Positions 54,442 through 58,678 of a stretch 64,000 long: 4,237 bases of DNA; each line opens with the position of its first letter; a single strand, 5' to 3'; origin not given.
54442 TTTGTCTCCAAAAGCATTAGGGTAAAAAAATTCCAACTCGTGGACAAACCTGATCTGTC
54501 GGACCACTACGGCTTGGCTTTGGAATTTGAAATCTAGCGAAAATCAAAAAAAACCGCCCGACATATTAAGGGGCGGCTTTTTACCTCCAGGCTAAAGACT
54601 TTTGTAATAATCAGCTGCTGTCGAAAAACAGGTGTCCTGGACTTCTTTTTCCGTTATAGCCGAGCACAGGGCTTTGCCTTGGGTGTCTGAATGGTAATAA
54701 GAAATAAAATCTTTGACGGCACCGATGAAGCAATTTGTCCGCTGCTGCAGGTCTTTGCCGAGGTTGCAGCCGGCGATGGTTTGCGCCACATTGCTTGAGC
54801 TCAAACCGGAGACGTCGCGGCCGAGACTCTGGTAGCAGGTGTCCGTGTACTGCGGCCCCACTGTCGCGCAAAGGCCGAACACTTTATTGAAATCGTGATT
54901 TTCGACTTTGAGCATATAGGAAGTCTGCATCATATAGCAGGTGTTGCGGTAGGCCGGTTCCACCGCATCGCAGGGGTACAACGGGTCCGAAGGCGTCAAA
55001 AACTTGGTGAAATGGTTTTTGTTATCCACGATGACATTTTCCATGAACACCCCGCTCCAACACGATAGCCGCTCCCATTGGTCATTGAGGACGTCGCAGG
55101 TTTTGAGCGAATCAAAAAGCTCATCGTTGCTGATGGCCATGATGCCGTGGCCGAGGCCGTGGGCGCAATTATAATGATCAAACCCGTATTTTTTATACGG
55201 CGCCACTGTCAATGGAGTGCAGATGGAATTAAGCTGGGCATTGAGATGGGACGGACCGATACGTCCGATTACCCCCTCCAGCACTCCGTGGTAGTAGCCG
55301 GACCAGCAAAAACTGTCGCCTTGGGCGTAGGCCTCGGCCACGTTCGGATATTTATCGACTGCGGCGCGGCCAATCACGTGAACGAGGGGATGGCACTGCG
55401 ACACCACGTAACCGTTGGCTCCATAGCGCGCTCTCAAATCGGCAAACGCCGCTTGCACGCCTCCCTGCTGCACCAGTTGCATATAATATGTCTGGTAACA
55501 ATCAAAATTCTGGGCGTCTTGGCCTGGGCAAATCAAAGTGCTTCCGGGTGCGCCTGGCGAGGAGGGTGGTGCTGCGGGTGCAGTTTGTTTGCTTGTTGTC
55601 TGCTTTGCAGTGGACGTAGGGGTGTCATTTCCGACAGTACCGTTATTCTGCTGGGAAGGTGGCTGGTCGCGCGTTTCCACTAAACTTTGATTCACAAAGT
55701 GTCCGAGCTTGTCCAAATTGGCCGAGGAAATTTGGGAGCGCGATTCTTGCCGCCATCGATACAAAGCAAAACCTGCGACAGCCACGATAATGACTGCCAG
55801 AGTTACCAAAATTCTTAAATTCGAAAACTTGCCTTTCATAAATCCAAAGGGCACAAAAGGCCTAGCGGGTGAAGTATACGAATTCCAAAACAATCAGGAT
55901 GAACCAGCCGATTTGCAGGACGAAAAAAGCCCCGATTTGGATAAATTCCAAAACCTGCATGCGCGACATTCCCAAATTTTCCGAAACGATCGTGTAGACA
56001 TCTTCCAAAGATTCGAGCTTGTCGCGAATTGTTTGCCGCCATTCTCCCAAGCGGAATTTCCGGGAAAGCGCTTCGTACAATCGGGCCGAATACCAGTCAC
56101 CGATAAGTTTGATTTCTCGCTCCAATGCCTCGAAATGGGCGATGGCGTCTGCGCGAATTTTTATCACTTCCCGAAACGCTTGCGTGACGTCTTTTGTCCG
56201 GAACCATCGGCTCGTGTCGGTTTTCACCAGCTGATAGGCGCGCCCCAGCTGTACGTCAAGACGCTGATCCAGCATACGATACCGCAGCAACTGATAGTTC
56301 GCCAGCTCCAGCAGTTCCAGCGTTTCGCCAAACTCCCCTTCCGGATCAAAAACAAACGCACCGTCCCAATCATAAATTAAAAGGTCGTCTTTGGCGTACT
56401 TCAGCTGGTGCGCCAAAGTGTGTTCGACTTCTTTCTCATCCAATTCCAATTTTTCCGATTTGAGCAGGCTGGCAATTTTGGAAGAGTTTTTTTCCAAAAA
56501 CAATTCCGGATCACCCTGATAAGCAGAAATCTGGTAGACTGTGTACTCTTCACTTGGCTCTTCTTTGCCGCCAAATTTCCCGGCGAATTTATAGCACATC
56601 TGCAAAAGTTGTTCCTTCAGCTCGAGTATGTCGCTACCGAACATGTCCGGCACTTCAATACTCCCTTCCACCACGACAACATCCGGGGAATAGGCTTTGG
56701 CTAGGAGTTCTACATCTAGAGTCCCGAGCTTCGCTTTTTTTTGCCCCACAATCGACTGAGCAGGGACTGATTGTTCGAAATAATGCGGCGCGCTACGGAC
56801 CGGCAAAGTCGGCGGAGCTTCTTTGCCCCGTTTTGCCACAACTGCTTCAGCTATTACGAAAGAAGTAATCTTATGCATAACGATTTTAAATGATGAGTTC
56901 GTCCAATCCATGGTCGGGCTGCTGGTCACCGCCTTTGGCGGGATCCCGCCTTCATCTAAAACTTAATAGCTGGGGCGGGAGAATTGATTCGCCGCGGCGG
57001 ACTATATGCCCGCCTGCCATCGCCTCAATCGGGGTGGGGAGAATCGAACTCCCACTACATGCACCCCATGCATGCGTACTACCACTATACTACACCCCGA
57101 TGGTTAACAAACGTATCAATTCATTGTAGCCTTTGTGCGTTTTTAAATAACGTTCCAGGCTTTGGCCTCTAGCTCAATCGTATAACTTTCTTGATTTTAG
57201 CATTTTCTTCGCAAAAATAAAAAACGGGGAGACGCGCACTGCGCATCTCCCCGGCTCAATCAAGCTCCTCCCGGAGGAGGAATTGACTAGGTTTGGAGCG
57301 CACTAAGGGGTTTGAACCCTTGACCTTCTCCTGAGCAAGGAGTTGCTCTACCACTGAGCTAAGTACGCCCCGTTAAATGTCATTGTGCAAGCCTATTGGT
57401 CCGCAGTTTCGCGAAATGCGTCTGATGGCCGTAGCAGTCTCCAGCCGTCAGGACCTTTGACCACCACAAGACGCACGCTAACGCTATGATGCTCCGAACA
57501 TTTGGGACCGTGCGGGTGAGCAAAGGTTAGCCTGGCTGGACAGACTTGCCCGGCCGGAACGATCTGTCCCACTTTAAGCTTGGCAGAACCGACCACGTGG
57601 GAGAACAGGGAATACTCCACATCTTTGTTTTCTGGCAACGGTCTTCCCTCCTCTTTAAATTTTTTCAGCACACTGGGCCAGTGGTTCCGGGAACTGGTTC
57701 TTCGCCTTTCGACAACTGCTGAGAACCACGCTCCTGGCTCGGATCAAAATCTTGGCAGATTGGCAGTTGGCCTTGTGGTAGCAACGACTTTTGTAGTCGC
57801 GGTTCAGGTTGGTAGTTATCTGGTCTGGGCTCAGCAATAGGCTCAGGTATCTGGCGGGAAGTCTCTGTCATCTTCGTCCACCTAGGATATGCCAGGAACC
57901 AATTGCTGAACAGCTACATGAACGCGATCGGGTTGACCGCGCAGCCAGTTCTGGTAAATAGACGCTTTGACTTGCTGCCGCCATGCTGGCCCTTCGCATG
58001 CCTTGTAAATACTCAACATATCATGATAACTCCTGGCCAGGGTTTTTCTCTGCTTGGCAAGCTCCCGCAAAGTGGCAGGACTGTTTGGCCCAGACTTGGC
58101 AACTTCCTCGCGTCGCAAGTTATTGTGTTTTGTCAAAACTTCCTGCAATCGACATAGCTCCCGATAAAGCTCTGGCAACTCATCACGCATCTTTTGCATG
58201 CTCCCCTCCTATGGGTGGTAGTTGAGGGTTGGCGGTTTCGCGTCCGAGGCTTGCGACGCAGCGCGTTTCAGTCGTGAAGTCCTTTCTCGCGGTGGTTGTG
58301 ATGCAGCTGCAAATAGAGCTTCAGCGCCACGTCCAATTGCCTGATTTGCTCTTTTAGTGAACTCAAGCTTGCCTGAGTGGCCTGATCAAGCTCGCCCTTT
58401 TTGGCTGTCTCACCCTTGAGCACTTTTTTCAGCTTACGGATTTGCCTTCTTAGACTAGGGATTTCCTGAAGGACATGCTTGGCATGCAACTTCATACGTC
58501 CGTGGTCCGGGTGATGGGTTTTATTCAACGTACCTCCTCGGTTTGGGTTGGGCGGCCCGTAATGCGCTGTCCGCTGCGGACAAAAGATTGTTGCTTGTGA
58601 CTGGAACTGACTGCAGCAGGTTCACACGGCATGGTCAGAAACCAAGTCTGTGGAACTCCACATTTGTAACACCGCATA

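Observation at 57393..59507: GC-rich four-gene ORFan cassette with translational-coupling overlaps, beside a tRNA pair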

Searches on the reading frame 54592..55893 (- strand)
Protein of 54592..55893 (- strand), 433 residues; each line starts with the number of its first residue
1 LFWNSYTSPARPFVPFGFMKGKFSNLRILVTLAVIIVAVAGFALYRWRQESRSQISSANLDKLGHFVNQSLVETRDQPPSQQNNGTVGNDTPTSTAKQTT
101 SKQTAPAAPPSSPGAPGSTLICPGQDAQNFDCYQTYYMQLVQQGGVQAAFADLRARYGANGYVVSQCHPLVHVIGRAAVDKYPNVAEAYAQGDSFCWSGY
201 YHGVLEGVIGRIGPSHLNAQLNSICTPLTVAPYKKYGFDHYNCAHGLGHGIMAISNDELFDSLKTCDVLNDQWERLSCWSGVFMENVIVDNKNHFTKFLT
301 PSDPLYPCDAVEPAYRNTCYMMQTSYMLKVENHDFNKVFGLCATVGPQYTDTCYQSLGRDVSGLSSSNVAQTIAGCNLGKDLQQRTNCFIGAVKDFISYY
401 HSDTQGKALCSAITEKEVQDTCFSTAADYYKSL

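Call 6: search_protein_families(library=pfam, proteins=[window:54592-55893:-], max_evalue=1)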
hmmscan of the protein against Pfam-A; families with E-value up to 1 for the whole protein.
window:54592-55893:- (433 aa): 1 family
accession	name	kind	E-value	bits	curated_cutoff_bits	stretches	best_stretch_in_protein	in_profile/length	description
PF19554.4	DUF6077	-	0.22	10.7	27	1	14-54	55-95/354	Family of unknown function (DUF6077)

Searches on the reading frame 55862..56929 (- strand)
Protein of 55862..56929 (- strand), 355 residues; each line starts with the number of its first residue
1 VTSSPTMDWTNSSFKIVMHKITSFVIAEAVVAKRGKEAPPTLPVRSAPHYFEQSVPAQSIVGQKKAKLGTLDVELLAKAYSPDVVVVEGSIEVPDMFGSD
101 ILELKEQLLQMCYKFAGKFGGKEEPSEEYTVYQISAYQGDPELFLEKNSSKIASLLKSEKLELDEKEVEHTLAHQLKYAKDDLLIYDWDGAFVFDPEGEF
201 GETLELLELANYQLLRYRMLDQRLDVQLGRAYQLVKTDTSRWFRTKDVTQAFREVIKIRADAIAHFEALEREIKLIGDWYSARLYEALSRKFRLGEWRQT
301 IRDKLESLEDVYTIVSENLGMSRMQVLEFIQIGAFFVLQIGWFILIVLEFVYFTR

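Call 6: search_protein_families(library=pfam, proteins=[window:55862-56929:-], max_evalue=1)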
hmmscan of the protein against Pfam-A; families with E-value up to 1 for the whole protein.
window:55862-56929:- (355 aa): 0 families

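Call 23: find_related_loci(query=A1, collection=metagenome_contigs, flank=6000)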
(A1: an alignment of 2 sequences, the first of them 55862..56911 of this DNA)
Query A1 (349 aa) in metagenome_contigs; peptide patterns used: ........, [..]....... (x = any residue, [..] = any of these).
112 stretches matched a pattern; 65 encode a relative of the query (tblastn E <= 1e-3); 65 distinct loci.
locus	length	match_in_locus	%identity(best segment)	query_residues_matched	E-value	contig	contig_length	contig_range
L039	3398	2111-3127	74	12-349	3e-169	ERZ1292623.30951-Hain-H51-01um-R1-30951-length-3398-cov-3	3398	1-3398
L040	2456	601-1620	68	12-349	2e-172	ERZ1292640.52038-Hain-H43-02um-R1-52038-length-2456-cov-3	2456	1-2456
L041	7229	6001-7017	68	11-349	1e-159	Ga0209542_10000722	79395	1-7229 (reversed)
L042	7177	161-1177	68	11-349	1e-159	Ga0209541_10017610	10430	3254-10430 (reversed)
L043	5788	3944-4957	69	12-349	1e-157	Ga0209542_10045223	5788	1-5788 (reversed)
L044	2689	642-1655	69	12-349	5e-165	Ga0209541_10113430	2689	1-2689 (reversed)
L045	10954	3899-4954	64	4-349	4e-153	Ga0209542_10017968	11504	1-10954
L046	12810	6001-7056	64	4-349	4e-153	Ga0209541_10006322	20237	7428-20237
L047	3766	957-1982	67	12-349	4e-158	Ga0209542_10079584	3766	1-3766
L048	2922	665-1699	64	11-349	1e-159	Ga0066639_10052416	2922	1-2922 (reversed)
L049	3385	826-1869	64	6-349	3e-152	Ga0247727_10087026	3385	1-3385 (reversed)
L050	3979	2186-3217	62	9-349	7e-150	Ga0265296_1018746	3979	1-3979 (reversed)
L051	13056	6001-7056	61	6-349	3e-144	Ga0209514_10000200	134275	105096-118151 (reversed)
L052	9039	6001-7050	60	7-349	1e-142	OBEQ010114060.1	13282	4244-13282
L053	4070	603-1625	62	12-349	2e-145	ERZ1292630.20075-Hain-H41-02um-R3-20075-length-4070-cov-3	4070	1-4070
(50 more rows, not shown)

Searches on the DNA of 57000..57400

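Call 89: search_rna_families(source=window, start=57000, end=57400, threshold=gathering, show_alignments=2)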
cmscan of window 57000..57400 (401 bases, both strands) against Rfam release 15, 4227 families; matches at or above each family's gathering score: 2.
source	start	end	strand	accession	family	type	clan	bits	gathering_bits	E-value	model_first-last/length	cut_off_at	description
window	57029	57099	-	RF00005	tRNA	Gene; tRNA;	CL00001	62.7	29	2e-13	1-71/71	no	tRNA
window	57297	57368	-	RF00005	tRNA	Gene; tRNA;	CL00001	61.9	29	3.3e-13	1-71/71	no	tRNA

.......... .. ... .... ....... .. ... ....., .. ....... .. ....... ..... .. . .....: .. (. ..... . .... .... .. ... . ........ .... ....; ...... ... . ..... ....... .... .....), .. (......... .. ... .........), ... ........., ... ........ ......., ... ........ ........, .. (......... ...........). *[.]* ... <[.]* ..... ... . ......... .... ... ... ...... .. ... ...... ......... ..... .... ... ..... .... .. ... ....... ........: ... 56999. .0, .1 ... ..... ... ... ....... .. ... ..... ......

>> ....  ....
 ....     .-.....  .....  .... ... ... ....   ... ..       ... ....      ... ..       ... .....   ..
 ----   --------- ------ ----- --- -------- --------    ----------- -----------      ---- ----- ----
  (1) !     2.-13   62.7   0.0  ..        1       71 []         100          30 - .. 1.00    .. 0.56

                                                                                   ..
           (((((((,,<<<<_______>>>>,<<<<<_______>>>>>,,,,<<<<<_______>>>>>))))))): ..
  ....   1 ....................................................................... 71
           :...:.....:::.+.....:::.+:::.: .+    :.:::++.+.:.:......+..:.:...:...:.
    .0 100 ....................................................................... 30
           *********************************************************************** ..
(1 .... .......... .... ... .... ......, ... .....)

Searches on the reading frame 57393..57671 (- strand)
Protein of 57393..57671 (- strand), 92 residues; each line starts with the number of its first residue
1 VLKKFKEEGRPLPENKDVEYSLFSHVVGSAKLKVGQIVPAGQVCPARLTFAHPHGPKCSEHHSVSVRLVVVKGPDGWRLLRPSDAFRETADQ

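Call 6: search_protein_families(library=pfam, proteins=[window:57393-57671:-], max_evalue=1)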
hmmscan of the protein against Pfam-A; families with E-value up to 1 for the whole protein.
window:57393-57671:- (92 aa): 0 families

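Call 7: search_protein_families(library=phrogs, proteins=[window:57393-57671:-], max_evalue=1)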
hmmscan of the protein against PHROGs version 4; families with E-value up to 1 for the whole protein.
window:57393-57671:- (92 aa): 0 families

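Call 65: search_protein_families(library=padloc, proteins=[window:57393-57671:-], max_evalue=1)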
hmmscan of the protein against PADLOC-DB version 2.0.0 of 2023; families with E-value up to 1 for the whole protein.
window:57393-57671:- (92 aa): 0 families

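Call 66: search_protein_families(library=ncbifam, proteins=[window:57393-57671:-], max_evalue=1)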
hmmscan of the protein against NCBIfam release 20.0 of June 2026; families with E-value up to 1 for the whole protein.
window:57393-57671:- (92 aa): 0 families

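Call 79: search_solved_structures(query=window:57393-57671:-, max_evalue=10)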
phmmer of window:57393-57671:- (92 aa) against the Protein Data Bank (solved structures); distinct sequences matched with E-value up to 10: 1.
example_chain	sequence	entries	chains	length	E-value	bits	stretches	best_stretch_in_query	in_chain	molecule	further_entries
9qt5_F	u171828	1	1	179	0.6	13.8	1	38-86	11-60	Large ribosomal subunit protein uL6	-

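Call 82: predict_structure(protein=window:57393-57671:-)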
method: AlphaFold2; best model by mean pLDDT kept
length: 92 residues; sequences in the alignment: 1
mean_pLDDT: 44.4   pTM: 0.29
mean pLDDT of the five models: 44.4, 43.8, 38.5, 38.4, 36.6
residues with pLDDT >= 90: 0; 70-90: 0; 50-70: 22; < 50: 70
segments of 3 or more residues with pLDDT < 50: 1-39, 41-45, 47-64, 86-92
pLDDT, mean of each block of 10 residues (from residue 1): 32 45 41 43 47 35 51 56 50 39
secondary structure, 60 per line:
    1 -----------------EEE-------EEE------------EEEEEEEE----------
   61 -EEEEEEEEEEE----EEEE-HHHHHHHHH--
elements in order: E18-20 E28-30 E43-50 E62-72 E77-80 H82-90
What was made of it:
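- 57393..57671 (-): g6, 92 aa from GTG, or more likely 81 aa from TTG 57638 behind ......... AF2 pLDDT is 44, which is uninformative (call 82).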

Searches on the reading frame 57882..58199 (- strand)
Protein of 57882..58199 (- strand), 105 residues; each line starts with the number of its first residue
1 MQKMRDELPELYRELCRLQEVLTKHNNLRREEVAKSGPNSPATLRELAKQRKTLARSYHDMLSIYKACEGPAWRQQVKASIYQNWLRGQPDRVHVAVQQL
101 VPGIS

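Call 6: search_protein_families(library=pfam, proteins=[window:57882-58199:-], max_evalue=1)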
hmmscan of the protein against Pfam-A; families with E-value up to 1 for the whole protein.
window:57882-58199:- (105 aa): 2 families
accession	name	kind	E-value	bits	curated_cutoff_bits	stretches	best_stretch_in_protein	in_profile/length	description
PF19522.4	DUF6052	-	0.017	15.9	25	1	48-76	9-37/61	Family of unknown function (DUF6052)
PF04201.20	TPD52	-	0.032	14.9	25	1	2-62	7-61/108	Tumour protein D52 family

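Call 7: search_protein_families(library=phrogs, proteins=[window:57882-58199:-], max_evalue=1)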
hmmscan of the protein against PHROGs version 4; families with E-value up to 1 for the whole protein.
window:57882-58199:- (105 aa): 1 family
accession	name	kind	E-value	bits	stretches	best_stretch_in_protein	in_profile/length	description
phrog_18116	-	unknown function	0.32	12.2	0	22-56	57-91/185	-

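Call 18: find_homologous_proteins(query=window:57882-58199:-, max_evalue=0.01)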
Query window:57882-58199:- (105 aa): 1 proteins with E <= 0.01 among 2 candidates.
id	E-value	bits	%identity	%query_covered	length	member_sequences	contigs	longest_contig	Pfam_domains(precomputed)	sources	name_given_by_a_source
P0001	6.7e-64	230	100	100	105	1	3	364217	-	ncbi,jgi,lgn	jgi:hypothetical protein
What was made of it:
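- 57882..58199 (-): g4, 105 aa, basic and helical, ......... Shine-Dalgarno. Only itself found among 5.8 billion clusters (call 18).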

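Call 65: search_protein_families(library=padloc, proteins=[window:57882-58199:-], max_evalue=1)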
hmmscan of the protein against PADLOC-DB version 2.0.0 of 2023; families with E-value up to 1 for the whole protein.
window:57882-58199:- (105 aa): 0 families

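Call 66: search_protein_families(library=ncbifam, proteins=[window:57882-58199:-], max_evalue=1)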
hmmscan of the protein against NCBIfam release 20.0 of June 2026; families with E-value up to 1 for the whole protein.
window:57882-58199:- (105 aa): 0 families

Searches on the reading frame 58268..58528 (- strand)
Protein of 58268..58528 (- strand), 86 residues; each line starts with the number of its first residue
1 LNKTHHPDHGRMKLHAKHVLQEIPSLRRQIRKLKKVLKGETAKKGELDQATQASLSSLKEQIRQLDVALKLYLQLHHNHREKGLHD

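Call 6: search_protein_families(library=pfam, proteins=[window:58268-58528:-], max_evalue=1)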
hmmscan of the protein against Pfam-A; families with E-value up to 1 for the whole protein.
window:58268-58528:- (86 aa): 11 families
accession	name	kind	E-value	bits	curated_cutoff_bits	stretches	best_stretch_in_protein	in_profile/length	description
PF05600.17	CDK5RAP3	-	0.00025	20.4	22.6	1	19-67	119-167/502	CDK5 regulatory subunit-associated protein 3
PF07352.17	Phage_Mu_Gam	-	0.0022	18.4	28.3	1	16-77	4-62/149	Bacteriophage Mu Gam like protein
PF17279.8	DUF5344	-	0.0062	17.5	27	1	12-79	4-66/87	Family of unknown function (DUF5344)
PF14282.11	FlxA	-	0.011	16.3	26.3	1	21-69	17-65/101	FlxA-like protein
PF16740.10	SKA2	-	0.016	15.5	30.1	1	5-71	32-95/110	Spindle and kinetochore-associated protein 2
PF15934.10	Yuri_gagarin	-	0.018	15.4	28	1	11-68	96-153/234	Yuri gagarin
PF13094.11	CENP-Q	-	0.057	14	28.5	1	18-81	40-103/162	CENP-Q, a CENPA-CAD centromere complex subunit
PF06273.16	eIF-4B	-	0.084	12.3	28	1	26-72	379-425/502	Plant specific eukaryotic initiation factor 4B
PF07544.18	Med9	-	0.1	13.1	26.9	1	13-79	18-76/80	RNA polymerase II transcription mediator complex subunit 9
PF18504.6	Csm1_N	-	0.11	13.3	26.3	0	21-44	41-64/70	Csm1 N-terminal domain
PF20878.2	REST_helical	-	0.31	11.7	27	1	14-38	26-50/65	Helical region in REST corepressor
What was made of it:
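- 58268..58528 (-): g3, 86 aa (TTG start, GAGGAGG Shine-Dalgarno, TTGA overlap with g2), basic and helical. Only sub-threshold coiled-coil-type Pfam hits (call 6).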

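Call 7: search_protein_families(library=phrogs, proteins=[window:58268-58528:-], max_evalue=1)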
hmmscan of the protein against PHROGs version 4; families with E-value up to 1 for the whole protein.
window:58268-58528:- (86 aa): 4 families
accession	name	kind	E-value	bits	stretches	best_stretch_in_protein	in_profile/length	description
phrog_2908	-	unknown function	0.046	15.2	1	29-77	43-91/112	-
phrog_13909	-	unknown function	0.19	12.8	1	10-63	26-76/81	-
phrog_75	-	connector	0.2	12.6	0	51-70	41-60/73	head-tail adaptor Ad1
phrog_37588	-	unknown function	0.61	11.4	0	20-38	55-73/79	-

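Call 65: search_protein_families(library=padloc, proteins=[window:58268-58528:-], max_evalue=1)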
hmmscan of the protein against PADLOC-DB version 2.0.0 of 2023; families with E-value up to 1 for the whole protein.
window:58268-58528:- (86 aa): 2 families
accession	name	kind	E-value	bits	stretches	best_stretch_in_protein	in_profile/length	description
PDLC04747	PDC-M63B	-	0.013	12.7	1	22-71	3-54/309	-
PDLC03843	LeoC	-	0.018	13.2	1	11-62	123-177/207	-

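Call 66: search_protein_families(library=ncbifam, proteins=[window:58268-58528:-], max_evalue=1)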
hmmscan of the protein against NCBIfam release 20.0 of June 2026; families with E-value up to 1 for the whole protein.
window:58268-58528:- (86 aa): 0 families
